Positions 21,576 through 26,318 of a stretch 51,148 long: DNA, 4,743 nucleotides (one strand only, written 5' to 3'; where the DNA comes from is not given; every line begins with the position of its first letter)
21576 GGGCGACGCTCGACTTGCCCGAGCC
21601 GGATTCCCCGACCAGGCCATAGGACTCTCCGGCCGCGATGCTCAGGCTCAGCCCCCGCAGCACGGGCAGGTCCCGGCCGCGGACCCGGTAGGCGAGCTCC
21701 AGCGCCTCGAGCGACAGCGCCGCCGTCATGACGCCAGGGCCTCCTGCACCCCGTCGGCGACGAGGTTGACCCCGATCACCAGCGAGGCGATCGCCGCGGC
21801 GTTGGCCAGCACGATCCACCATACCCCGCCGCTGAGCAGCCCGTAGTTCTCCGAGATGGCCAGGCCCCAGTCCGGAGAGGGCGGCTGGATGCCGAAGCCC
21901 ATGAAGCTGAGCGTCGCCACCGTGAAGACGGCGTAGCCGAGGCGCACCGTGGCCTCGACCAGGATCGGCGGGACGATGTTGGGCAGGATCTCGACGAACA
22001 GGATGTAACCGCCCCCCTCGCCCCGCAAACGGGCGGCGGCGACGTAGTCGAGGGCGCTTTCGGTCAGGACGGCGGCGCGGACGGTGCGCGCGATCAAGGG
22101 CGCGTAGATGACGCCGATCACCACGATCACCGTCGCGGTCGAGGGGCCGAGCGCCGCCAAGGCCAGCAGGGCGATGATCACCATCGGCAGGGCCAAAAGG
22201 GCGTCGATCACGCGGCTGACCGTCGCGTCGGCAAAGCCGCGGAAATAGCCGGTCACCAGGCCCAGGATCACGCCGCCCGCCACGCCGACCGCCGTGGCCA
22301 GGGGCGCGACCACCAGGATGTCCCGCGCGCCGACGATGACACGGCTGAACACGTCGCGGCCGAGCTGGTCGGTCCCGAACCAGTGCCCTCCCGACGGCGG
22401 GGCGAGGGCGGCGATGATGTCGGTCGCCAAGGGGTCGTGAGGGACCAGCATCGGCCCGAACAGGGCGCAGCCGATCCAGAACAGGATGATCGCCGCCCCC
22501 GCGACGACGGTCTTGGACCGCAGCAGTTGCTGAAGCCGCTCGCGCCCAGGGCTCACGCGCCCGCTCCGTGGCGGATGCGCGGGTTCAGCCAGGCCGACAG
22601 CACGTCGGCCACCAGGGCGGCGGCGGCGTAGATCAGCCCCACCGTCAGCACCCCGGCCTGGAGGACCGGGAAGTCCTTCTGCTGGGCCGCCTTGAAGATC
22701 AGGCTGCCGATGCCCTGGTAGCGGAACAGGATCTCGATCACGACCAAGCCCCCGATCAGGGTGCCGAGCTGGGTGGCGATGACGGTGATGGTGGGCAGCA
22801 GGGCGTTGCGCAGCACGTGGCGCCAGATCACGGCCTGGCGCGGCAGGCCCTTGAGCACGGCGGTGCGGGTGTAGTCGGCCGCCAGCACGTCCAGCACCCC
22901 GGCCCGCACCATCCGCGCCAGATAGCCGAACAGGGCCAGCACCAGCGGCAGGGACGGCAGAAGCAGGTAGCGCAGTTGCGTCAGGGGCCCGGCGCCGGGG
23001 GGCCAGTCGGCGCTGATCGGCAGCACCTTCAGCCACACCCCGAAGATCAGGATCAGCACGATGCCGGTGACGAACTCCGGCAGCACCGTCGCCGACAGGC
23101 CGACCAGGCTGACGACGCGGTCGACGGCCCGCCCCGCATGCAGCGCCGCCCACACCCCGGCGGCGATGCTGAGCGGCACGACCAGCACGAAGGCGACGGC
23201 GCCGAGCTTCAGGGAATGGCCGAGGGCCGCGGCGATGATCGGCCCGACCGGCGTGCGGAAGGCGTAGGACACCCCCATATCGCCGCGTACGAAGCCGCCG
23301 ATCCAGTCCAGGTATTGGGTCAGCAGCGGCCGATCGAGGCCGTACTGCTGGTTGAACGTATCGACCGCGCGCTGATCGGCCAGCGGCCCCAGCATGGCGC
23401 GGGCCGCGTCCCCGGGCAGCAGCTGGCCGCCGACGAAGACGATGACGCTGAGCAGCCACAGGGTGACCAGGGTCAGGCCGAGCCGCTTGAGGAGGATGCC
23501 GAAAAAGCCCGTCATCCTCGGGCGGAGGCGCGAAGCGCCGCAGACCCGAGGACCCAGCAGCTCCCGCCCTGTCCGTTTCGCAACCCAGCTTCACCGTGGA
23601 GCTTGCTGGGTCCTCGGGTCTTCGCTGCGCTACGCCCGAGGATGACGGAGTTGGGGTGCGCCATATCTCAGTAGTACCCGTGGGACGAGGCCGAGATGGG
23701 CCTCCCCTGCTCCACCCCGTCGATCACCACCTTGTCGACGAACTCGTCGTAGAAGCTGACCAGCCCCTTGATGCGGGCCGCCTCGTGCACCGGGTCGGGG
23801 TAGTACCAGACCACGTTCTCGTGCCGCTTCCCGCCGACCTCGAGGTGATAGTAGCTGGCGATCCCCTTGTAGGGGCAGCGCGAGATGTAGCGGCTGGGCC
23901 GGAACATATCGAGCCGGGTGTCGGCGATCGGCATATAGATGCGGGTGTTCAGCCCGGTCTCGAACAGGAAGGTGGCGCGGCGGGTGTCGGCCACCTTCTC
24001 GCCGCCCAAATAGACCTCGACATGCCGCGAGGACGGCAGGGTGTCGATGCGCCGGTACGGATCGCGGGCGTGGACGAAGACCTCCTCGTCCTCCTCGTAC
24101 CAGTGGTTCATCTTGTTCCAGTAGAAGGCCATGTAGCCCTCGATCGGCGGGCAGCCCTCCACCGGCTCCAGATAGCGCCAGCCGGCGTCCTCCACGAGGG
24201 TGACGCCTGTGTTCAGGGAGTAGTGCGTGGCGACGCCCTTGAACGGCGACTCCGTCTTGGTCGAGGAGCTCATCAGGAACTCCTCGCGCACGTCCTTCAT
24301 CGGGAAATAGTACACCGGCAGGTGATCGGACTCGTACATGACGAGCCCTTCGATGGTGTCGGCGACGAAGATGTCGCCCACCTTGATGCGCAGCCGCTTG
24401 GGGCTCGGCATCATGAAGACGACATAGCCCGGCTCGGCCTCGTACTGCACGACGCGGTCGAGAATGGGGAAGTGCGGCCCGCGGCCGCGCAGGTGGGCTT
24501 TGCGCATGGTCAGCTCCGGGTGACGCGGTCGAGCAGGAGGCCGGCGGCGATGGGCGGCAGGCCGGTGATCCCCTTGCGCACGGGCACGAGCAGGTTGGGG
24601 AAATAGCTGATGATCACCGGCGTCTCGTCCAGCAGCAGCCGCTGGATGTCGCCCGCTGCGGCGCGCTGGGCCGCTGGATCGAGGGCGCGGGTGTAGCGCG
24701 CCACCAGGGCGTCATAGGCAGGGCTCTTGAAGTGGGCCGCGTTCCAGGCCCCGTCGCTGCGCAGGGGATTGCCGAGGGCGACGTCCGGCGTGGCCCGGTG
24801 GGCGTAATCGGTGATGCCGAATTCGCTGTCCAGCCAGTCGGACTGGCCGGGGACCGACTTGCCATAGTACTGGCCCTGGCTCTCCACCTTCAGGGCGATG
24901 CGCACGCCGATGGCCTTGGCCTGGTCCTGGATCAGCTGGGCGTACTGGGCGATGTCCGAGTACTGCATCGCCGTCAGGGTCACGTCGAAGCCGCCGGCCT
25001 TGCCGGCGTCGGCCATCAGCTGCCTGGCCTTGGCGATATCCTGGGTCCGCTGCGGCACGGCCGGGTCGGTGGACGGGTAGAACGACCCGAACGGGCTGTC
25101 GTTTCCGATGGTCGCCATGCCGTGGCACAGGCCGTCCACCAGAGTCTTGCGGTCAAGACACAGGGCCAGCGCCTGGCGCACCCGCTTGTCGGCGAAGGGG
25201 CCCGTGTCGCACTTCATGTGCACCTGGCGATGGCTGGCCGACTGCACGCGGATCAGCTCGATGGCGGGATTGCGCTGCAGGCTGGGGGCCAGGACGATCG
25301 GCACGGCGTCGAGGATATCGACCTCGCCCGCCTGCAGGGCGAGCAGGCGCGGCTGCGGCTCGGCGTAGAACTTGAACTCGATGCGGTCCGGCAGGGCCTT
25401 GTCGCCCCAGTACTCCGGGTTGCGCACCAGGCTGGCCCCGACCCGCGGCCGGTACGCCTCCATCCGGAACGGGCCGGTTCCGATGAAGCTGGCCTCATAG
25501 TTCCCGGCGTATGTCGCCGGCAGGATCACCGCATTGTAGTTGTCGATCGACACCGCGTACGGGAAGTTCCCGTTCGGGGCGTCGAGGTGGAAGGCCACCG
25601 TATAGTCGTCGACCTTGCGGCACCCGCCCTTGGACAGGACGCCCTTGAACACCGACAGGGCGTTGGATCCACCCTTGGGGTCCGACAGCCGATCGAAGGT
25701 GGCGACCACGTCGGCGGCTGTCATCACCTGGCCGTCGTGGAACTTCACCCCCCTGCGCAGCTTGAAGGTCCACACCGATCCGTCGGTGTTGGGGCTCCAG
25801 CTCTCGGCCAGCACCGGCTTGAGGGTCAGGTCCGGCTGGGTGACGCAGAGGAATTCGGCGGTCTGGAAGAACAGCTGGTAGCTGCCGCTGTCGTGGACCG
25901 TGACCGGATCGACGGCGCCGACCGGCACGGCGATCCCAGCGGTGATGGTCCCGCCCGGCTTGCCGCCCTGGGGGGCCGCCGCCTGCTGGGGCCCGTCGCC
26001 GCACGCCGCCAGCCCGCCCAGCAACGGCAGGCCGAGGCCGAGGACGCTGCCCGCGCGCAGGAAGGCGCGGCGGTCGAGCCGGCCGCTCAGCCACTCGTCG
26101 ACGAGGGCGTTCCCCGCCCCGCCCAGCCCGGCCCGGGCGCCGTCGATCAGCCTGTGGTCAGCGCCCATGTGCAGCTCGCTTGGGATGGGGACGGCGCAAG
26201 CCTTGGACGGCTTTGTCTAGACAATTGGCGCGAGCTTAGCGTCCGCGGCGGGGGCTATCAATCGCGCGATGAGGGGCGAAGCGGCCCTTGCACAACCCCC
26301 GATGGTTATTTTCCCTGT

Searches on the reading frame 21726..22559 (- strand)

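Call 10: search_protein_families(library=pfam, proteins=[window:21726-22559:-], max_evalue=0.001)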
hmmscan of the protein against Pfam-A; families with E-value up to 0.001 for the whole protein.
window:21726-22559:- (277 aa): 2 families
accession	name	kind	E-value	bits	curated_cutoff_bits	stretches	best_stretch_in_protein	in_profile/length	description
PF00528.27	BPD_transp_1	-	1.8e-23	83.7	26.4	1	96-275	1-178/184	Binding-protein-dependent transport system inner membrane component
PF12911.12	OppC_N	-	3.7e-10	40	23.9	1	3-55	1-53/53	N-terminal TM domain of oligopeptide transport permease C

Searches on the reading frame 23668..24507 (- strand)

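Call 10: search_protein_families(library=pfam, proteins=[window:23668-24507:-], max_evalue=0.001)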
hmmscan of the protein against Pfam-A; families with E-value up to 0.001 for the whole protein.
window:23668-24507:- (279 aa): 1 family
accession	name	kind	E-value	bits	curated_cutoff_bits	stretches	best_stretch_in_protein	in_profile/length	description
PF04248.19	NTP_transf_9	-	4.7e-56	187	22.1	2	163-255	1-93/93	Domain of unknown function (DUF427)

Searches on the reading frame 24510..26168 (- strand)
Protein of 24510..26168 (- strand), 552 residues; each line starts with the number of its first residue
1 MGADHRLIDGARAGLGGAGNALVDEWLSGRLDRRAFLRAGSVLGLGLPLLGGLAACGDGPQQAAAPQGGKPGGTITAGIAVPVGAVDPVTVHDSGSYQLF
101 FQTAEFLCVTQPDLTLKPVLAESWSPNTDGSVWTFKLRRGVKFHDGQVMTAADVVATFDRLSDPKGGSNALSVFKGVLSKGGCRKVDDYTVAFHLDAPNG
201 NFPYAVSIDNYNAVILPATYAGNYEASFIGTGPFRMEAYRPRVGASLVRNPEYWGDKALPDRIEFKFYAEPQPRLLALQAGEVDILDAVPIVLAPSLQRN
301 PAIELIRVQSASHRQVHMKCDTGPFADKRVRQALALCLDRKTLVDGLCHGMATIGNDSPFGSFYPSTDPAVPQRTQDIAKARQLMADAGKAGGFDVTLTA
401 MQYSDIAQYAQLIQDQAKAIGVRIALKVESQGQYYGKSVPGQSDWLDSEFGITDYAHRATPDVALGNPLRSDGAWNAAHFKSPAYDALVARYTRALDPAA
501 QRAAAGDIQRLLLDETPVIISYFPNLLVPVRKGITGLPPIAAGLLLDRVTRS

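Call 11: search_protein_families(library=pfam, proteins=[window:24510-26168:-], max_evalue=0.001)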
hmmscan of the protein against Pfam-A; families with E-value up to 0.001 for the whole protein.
window:24510-26168:- (552 aa): 1 family
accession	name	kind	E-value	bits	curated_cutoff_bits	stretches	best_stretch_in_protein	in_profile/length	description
PF00496.27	SBP_bac_5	-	3.9e-81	273.5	32.4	1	116-436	2-332/368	Bacterial extracellular solute-binding proteins, family 5 Middle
